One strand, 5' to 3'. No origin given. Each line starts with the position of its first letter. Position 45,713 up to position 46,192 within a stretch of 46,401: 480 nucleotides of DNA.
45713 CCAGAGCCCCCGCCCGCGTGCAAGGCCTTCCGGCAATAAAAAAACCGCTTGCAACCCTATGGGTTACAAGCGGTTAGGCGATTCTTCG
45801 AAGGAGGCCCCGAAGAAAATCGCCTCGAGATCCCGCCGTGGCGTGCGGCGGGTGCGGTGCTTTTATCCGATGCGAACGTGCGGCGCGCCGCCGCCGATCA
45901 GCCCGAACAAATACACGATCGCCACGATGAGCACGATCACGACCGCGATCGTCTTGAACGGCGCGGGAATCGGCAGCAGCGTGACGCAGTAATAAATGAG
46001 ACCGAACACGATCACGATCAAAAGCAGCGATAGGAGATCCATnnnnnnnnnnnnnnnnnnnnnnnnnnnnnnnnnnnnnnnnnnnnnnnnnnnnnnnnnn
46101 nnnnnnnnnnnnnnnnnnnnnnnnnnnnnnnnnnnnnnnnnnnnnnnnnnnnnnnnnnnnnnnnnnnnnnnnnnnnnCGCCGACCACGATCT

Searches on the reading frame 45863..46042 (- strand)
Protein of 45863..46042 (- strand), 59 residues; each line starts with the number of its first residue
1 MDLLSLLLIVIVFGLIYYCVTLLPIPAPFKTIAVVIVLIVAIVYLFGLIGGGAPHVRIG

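Call 37: search_protein_families(library=phrogs, proteins=[window:45863-46042:-], max_evalue=0.01)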
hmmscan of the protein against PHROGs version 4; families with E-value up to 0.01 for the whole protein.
window:45863-46042:- (59 aa): 1 family
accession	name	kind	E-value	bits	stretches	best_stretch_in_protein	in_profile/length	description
phrog_23151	-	unknown function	1.1e-06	29.6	1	3-51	6-54/55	-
